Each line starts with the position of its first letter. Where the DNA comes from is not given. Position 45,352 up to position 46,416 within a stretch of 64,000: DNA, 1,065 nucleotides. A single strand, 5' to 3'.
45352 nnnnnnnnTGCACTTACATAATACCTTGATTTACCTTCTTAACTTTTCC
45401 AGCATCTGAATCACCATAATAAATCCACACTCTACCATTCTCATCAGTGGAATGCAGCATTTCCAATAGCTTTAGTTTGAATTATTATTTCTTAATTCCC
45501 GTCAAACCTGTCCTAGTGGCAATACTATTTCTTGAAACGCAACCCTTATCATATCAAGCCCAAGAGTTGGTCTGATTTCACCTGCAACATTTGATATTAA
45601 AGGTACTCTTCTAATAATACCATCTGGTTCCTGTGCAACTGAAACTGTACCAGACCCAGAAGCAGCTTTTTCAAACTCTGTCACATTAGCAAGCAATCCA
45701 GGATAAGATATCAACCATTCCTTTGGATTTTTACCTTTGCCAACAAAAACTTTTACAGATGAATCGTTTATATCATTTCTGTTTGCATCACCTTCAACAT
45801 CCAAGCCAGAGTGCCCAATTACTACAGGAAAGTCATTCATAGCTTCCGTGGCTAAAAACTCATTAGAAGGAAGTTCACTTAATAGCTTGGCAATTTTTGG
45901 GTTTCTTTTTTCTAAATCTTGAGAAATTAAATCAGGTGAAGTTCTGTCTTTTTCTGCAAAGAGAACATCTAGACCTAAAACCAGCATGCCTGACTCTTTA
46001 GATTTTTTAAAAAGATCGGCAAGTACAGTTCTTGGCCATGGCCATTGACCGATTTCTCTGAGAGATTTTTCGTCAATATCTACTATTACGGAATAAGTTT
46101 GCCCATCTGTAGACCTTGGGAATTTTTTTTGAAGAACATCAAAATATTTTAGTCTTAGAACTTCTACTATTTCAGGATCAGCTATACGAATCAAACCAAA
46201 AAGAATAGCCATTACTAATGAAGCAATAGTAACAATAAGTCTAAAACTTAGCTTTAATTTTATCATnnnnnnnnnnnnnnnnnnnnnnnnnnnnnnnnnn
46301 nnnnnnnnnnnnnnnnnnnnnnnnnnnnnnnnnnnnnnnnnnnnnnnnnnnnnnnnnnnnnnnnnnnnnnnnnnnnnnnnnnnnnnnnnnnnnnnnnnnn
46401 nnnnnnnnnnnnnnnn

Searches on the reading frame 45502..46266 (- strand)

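Call 26: search_protein_families(library=pfam, max_evalue=0.001, proteins=[window:45502-46266:-])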
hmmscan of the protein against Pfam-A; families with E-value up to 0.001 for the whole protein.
window:45502-46266:- (254 aa): 1 family
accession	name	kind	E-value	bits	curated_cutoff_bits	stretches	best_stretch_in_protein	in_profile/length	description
PF05226.16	CHASE2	-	8.7e-25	88.2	26.3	1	23-245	6-142/257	CHASE2 domain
